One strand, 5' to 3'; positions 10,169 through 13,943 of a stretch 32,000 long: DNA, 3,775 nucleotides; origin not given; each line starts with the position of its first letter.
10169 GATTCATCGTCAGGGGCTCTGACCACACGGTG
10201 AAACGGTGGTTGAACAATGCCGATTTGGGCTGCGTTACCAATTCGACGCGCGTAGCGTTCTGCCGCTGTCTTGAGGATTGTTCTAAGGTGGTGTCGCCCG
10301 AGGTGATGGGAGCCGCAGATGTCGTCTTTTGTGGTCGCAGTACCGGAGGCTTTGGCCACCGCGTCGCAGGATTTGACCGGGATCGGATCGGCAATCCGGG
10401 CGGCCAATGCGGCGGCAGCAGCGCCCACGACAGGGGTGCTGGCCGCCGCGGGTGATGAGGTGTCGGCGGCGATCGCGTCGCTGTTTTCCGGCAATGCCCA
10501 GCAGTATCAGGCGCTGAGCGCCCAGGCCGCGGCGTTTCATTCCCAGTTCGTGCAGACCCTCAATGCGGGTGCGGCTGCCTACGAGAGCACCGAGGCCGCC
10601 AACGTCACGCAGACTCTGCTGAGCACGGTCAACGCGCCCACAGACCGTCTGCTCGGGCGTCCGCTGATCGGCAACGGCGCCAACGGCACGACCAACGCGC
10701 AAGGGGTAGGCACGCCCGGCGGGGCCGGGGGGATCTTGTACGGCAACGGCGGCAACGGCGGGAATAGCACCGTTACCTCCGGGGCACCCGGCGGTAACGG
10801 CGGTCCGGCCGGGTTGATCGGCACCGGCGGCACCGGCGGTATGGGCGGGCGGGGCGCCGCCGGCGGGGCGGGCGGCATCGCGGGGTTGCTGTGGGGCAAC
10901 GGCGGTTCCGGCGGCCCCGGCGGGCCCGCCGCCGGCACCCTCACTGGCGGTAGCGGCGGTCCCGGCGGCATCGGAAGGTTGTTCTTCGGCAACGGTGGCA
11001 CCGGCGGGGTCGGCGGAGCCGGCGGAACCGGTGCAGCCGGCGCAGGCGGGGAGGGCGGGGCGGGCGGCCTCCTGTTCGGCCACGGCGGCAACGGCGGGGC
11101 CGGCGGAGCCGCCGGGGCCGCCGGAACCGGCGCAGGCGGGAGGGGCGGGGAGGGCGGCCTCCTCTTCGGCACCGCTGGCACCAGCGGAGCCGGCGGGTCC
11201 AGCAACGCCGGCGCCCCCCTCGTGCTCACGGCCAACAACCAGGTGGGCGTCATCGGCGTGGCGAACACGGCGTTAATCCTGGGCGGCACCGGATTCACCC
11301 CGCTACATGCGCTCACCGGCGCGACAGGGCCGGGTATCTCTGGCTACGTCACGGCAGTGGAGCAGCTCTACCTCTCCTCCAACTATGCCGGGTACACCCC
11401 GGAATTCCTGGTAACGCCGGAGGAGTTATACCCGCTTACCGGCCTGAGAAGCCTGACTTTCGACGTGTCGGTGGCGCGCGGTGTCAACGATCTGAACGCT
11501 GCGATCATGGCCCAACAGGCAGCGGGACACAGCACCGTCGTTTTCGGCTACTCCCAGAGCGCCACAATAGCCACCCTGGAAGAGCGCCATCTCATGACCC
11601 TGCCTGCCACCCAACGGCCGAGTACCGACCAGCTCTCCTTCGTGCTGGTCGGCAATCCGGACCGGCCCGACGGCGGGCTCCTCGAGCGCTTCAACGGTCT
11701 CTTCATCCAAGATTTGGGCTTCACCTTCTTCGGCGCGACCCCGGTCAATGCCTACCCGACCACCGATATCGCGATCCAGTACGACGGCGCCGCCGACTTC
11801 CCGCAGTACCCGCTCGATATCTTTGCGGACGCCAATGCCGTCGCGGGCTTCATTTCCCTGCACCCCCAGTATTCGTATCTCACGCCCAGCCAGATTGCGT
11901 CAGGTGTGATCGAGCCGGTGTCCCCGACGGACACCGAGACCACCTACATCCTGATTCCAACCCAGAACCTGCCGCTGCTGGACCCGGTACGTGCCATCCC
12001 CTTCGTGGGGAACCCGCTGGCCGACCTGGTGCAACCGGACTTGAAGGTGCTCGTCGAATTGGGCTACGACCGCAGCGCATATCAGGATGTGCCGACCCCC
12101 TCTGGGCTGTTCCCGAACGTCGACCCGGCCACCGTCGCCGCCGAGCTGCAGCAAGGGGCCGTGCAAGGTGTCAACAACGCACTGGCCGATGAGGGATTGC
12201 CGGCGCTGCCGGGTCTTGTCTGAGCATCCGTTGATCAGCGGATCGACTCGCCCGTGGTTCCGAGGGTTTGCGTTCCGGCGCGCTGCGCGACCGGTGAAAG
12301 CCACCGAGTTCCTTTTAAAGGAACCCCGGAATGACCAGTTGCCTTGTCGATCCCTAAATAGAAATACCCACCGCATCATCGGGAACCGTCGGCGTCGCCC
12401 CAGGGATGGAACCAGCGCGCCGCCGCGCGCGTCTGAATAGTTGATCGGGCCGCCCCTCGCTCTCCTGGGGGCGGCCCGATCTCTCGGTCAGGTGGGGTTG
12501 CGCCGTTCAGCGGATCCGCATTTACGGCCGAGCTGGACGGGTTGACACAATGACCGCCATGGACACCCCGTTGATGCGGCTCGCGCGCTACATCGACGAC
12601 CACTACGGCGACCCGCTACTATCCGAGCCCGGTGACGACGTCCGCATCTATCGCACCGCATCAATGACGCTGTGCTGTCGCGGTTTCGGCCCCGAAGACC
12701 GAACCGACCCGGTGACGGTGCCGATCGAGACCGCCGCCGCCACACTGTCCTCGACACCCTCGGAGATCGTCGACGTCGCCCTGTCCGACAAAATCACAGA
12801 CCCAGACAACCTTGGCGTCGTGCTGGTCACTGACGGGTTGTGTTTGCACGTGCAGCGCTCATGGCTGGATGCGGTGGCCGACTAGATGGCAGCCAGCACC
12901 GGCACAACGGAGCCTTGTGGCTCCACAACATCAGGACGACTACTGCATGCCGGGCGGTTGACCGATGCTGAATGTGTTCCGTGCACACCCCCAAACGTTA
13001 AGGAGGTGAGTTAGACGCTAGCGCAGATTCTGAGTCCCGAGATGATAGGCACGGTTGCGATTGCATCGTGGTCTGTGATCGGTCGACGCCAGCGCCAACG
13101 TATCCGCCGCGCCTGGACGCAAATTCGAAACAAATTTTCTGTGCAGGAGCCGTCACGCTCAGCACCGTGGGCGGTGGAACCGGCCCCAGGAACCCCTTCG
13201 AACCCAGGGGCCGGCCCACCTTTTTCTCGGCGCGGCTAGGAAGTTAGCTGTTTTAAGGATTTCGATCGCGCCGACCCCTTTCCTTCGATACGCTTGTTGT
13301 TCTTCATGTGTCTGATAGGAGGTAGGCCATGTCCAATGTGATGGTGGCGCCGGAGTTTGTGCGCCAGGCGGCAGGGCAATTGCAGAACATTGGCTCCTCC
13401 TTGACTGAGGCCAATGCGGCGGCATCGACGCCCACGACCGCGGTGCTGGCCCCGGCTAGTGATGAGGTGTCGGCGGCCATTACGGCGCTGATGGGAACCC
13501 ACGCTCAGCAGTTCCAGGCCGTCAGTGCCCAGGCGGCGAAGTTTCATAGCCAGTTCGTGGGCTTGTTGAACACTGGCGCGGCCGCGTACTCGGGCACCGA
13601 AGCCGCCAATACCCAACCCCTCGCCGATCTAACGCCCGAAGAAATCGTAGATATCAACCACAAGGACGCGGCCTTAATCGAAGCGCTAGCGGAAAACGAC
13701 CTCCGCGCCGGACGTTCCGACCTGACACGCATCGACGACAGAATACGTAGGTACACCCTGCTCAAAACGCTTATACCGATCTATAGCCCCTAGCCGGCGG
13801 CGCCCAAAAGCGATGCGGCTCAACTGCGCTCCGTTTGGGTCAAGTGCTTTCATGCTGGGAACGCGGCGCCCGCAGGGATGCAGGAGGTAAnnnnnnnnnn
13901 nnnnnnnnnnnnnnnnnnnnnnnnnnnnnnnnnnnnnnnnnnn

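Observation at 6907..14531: Decayed ~7.5-kb integrative island in tRNA-Tyr with PE-family cargo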

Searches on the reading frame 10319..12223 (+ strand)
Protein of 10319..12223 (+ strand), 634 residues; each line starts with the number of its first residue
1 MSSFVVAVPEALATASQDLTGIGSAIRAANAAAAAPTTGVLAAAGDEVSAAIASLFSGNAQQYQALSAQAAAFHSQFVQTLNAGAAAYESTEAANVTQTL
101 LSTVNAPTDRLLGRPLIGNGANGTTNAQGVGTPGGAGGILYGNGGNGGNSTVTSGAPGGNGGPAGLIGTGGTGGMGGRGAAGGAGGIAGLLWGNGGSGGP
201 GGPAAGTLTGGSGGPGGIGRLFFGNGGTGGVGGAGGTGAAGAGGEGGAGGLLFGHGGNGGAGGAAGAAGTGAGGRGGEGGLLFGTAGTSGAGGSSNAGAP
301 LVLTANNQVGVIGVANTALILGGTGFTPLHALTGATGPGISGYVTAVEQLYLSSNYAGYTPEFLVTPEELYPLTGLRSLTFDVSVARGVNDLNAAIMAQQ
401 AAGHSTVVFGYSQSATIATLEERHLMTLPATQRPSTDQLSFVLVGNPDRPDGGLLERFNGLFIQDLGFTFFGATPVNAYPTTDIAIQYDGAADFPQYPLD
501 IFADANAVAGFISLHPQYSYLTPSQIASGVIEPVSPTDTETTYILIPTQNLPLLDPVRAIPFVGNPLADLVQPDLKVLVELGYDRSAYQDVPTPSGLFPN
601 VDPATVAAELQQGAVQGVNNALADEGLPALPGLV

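Call 6: search_protein_families(library=pfam, proteins=[window:10319-12223:+], max_evalue=0.01)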
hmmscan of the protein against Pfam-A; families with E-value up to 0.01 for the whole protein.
window:10319-12223:+ (634 aa): 3 families
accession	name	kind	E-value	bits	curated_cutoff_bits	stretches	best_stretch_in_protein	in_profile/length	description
PF08237.17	PE-PPE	-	5.9e-80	268.4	21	1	358-584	2-228/228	PE-PPE domain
PF00934.25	PE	-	9.4e-35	119.2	22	1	5-95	1-91/91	PE family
PF21526.2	PGRS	-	5.2e-18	65.6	27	1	117-191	1-73/73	PGRS repeats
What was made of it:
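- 10319..12223 (+): Intact PE_PGRS serine-hydrolase fusion (PE + PGRS + PE-PPE domain; GYSQS motif). Pfam PE 9e-35, PGRS 5e-18, PE-PPE 6e-80 (call 6).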

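Call 8: find_encoding_contigs(protein=window:10319-12223:+, flank=10000, max_places=8)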
Protein window:10319-12223:+ (634 aa): no gene with exactly this product is on record in the collection.

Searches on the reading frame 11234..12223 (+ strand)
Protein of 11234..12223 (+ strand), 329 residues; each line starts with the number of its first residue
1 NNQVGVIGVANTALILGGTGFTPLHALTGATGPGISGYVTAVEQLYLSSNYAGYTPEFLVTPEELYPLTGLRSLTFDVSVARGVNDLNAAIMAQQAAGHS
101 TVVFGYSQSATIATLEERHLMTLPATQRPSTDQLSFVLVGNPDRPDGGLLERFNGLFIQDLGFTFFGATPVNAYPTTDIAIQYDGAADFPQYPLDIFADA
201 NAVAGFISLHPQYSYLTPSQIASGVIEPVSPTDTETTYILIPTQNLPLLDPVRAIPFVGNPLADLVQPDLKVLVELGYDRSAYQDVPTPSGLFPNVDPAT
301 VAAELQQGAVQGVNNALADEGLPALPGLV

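Call 58: search_dna_similar(query=window:11300-12223:+, collection=phages, mode=protein, max_rows=15, max_evalue=0.001)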
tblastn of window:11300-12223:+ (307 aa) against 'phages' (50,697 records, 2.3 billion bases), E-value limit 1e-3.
Records with a match: 35; places in all: 35; records where one place covers at least 80% of the query: 0.
Best place of each record, by identity: <60% 35.
By first word of the organism name: Mycobacterium 35.
By host as written in the record: Mycobacterium smegmatis mc2 155 21; - 7; Mycobacterium smegmatis mc2155 5; Mycobacterium smegamtis mc2 155 2.
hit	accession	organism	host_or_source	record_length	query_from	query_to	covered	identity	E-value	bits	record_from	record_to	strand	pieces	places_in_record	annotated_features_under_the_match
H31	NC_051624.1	Mycobacterium phage Nibb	Mycobacterium smegmatis mc2 155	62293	51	264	70%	36.1%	1e-23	106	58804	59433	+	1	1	97: DNA binding protein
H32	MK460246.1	Mycobacterium phage Nibb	Mycobacterium smegmatis mc2 155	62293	51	264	70%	36.1%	1e-23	106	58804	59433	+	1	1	97: hydrolase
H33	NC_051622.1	Mycobacterium phage MarkPhew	Mycobacterium smegmatis mc2 155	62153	54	259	67%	35.7%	5e-20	96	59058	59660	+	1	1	97: DNA binding protein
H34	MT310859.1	Mycobacterium phage MarkPhew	Mycobacterium smegmatis mc2 155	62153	54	259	67%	35.7%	5e-20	96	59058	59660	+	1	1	97: hydrolase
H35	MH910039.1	Mycobacterium phage Oscar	Mycobacterium smegmatis mc2 155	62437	54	298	80%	29.8%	4e-17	87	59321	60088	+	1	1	98: hydrolase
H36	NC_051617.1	Mycobacterium phage Chris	Mycobacterium smegmatis mc2 155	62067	54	259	67%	34.6%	3e-18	91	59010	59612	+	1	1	95: DNA binding protein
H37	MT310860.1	Mycobacterium phage Chris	Mycobacterium smegmatis mc2 155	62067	54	259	67%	34.6%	3e-18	91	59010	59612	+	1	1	95: hydrolase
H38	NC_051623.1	Mycobacterium phage Marshawn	Mycobacterium smegmatis mc2 155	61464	51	259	68%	33.2%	3e-19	94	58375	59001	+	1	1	90: DNA binding protein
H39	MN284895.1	Mycobacterium phage Marshawn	Mycobacterium smegmatis mc2 155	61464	51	259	68%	33.2%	3e-19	94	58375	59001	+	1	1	90: esterase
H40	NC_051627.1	Mycobacterium phage SirPhilip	Mycobacterium smegmatis mc2 155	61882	80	259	59%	38.5%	5e-25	110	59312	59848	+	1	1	94: DNA binding protein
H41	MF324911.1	Mycobacterium phage SirPhilip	Mycobacterium smegmatis mc2 155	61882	80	259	59%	38.5%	5e-25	110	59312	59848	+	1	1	94: esterase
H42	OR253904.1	Mycobacterium Phage Nergal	Mycobacterium smegmatis mc2 155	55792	80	259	59%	38.0%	1e-24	109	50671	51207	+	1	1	75: hydrolase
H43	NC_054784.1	Mycobacterium phage Pharaoh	Mycobacterium smegmatis mc2 155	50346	46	259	70%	30.8%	7e-9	63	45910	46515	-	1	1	75: DNA binding protein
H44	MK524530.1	Mycobacterium phage Pharaoh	Mycobacterium smegmatis mc2 155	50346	46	259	70%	30.8%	7e-9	63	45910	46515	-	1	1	75: hydrolase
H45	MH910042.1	Mycobacterium phage Scarlett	Mycobacterium smegmatis mc2 155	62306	54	259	67%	31.4%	5e-17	87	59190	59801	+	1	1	97: hydrolase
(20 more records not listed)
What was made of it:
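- The PE-PPE hydrolase domain has distant homologues in some mycobacteriophages (call 58).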

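Call 59: find_homologous_proteins(query=window:11234-12223:+, max_evalue=1e-40)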
Query window:11234-12223:+ (329 aa): 1187 proteins with E <= 1e-40 among 8000 candidates; the best 120 are listed.
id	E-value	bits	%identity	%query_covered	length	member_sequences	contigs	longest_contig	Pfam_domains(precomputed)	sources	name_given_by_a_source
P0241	6.3e-191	652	92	100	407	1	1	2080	PF08237.18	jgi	jgi:hypothetical protein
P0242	7.1e-183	625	93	93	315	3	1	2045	PF08237.18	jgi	jgi:hypothetical protein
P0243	5.8e-181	619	88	100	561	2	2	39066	PF08237.18,PF21526.3,PF00934.26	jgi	jgi:PE-PPE domain/PE family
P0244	6.2e-179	612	86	99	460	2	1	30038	PF08237.18,PF00934.26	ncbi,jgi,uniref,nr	ncbi:PE-PPE domain-containing protein [Mycobacterium sp.]|uniref:PE family protein n=1 Tax=Mycobacte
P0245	2.5e-163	561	79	100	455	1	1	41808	PF08237.18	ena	-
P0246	3.3e-159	548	87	88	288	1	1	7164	PF08237.18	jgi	-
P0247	2.7e-135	469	71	98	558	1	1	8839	PF08237.18,PF00823.26,PF01469.25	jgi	jgi:PPE-repeat protein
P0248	4.8e-135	468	70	99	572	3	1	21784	PF08237.18,PF00823.26,PF01469.25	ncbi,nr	ncbi:MAG: PE-PPE domain-containing protein [Mycobacterium sp.]|nr:PE-PPE domain-containing protein [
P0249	1.8e-134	466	70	98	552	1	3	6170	PF08237.18,PF00823.26,PF01469.25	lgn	-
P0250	2.5e-131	456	68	98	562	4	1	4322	PF08237.18,PF00823.26,PF01469.25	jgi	jgi:PPE-repeat protein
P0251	1.3e-129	450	67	98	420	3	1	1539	PF08237.18,PF01469.25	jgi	jgi:PPE-repeat protein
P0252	2.3e-129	450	68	98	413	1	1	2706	PF08237.18,PF01469.25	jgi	jgi:PPE-repeat protein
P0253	4.6e-129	449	69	98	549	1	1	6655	PF08237.18,PF00823.26,PF01469.25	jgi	jgi:PPE-repeat protein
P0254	1.2e-128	447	68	98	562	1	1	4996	PF08237.18,PF00823.26,PF01469.25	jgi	jgi:PPE-repeat protein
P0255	2.9e-128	446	67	98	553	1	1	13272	PF08237.18,PF00823.26,PF01469.25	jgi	jgi:PPE-repeat protein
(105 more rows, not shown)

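Call 60: find_encoding_contigs(protein=P0243, flank=10000, max_places=3)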
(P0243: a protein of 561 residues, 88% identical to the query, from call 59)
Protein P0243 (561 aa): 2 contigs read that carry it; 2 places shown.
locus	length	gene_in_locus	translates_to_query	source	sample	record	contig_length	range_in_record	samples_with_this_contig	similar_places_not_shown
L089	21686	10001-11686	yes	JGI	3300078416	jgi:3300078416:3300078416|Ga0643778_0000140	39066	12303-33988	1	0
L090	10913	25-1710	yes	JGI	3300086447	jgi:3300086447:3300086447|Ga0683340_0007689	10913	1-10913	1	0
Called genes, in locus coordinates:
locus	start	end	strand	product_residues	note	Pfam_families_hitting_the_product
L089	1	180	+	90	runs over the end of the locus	PF01455:HupF_HypC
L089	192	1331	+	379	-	PF01924:HypD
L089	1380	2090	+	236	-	PF19927:DUF6390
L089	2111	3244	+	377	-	PF01663:Phosphodiest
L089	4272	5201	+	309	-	PF00823:PPE, PF21856:EspB_PPE, PF12484:PPE-SVP (weak)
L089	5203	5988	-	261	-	PF00106:adh_short, PF13561:adh_short_C2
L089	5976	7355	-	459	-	PF00171:Aldedh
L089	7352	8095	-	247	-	PF07722:Peptidase_C26, PF00117:GATase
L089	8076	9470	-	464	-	PF00120:Gln-synt_C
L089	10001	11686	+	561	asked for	PF00934:PE, PF21526:PGRS, PF08237:PE-PPE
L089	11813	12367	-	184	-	-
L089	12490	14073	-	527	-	PF01656:CbiA, PF13500:AAA_26, PF07685:GATase_3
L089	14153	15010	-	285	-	PF00557:Peptidase_M24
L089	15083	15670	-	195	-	PF08044:DUF1707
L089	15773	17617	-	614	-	PF05223:MecA_N, PF00905:Transpeptidase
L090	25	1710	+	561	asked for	PF00934:PE, PF21526:PGRS, PF08237:PE-PPE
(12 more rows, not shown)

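Call 61: find_encoding_contigs(protein=P0244, flank=10000, max_places=3)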
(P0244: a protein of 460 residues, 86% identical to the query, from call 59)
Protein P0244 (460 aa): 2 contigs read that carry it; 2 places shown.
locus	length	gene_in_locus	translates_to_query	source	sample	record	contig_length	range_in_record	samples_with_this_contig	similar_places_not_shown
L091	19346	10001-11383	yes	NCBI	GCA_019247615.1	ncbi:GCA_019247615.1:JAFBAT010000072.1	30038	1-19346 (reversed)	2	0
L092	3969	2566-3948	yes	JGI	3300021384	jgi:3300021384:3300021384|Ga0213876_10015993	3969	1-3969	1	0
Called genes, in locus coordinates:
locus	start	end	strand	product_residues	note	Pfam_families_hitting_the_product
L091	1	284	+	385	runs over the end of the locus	PF00561:Abhydrolase_1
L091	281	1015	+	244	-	PF13489:Methyltransf_23 (weak), PF01209:Ubie_methyltran, PF13847:Methyltransf_31, PF08241:Methyltransf_11, PF08242:Methyltransf_12, PF13649:Methyltransf_25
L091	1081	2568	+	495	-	PF00934:PE, PF08237:PE-PPE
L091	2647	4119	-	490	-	PF01565:FAD_binding_4, PF08031:BBE (weak)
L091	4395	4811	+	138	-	PF05305:DUF732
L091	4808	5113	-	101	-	PF11222:DUF3017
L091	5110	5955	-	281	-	PF00763:THF_DHG_CYH, PF02882:THF_DHG_CYH_C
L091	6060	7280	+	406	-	PF00724:Oxidored_FMN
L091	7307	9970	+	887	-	PF00498:FHA, PF16697:Yop-YscD_cpl, PF00498:FHA, PF00005:ABC_tran, PF13304:AAA_21 (weak), PF01061:ABC2_membrane, PF12698:ABC2_membrane_3 (weak)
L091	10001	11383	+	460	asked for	PF00934:PE, PF08237:PE-PPE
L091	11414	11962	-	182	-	-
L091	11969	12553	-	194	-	PF03029:ATP_bind_1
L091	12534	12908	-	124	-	PF05331:DUF742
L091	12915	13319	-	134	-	PF03259:Robl_LC7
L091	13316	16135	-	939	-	PF26990:DUF8316, PF00672:HAMP (faint), PF02518:HATPase_c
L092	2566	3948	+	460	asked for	PF00934:PE, PF08237:PE-PPE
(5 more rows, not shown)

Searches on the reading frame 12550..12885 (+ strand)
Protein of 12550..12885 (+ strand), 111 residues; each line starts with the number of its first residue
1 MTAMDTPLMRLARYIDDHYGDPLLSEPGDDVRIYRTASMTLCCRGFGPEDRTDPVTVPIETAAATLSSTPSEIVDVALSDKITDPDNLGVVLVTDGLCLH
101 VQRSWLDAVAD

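Call 6: search_protein_families(library=pfam, proteins=[window:12550-12885:+], max_evalue=0.01)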
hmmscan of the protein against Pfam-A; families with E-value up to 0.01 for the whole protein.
window:12550-12885:+ (111 aa): 0 families

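Call 68: search_protein_families(library=phrogs, proteins=[window:12550-12885:+], max_evalue=0.01)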
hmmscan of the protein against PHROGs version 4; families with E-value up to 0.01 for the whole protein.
window:12550-12885:+ (111 aa): 0 families

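Call 69: search_protein_families(library=ncbifam, proteins=[window:12550-12885:+], max_evalue=0.01)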
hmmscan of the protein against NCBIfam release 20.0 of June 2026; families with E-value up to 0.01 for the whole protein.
window:12550-12885:+ (111 aa): 0 families

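Call 96: search_protein_representatives(protein=window:12550-12885:+)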
Query: 111 residues. Proteins with E-value up to 0.001 (for the whole library): 5; up to 1e-10: 3; up to 1e-30: 1. The best 5 are listed.
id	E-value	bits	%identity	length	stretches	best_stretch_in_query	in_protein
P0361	8.5e-61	219.0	94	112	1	1-111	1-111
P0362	1.1e-14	70.6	87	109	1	66-111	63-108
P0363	1.2e-11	60.8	56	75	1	39-109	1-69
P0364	8.2e-09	51.7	34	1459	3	6-82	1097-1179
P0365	6.9e-06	42.3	29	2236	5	12-46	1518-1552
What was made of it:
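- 12550..12885 (+): Orphan ORF of 111 aa. Only 5 relatives among 1.84 billion representative proteins (call 96); no family match (calls 6, 68, 69)
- Tried and rejected: A search of ORF 12550-12885 against 1.84 billion representative proteins found only 5 relatives and no functional clue (call 96).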

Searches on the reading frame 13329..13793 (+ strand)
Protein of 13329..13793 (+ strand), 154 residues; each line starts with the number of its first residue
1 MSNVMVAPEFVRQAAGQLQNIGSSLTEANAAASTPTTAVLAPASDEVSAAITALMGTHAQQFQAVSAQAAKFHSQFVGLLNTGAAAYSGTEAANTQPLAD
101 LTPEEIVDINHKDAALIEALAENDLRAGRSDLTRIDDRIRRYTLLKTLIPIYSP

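Call 6: search_protein_families(library=pfam, proteins=[window:13329-13793:+], max_evalue=0.01)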
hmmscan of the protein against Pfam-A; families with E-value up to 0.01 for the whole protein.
window:13329-13793:+ (154 aa): 2 families
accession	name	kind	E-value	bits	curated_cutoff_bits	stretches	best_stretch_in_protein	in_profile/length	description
PF00934.25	PE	-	9.8e-33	112.8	22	1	4-94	1-91/91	PE family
PF10824.14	T7SS_ESX_EspC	-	0.0017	19.2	23.5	1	2-97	3-97/100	Excreted virulence factor EspC, type VII ESX diderm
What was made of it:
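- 13329..13793 (+): PE gene of 154 aa: PE domain plus a LipY-like linker, then an unrelated tail. Pfam PE 1e-32 (call 6).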

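Call 57: search_dna_similar(query=window:13329-13793:+, collection=phages, mode=protein, max_rows=15, max_evalue=0.001)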
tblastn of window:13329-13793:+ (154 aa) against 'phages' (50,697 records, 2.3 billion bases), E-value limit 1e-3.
No match.
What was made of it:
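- No PE domain occurs in 50,697 phage records (call 57), and none occurs among the element-side genes of the 39 viral loci of this integrase family.
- Tried and rejected: PE-domain search in phages found no match (call 57).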

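Call 68: search_protein_families(library=phrogs, proteins=[window:13329-13793:+], max_evalue=0.01)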
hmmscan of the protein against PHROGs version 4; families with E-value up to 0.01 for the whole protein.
window:13329-13793:+ (154 aa): 0 families

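Call 69: search_protein_families(library=ncbifam, proteins=[window:13329-13793:+], max_evalue=0.01)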
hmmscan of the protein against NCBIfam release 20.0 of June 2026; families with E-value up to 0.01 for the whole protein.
window:13329-13793:+ (154 aa): 1 family
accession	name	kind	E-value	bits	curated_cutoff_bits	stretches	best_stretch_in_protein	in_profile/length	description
NF052352.1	TriaclglyLipLipYMycb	equivalog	8.4e-25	87.7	450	1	13-121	3-110/397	triacylglycerol lipase LipY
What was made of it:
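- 13329..13793 (+): NCBIfam LipY model positions 3-110 match, below the cut-off (call 69).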
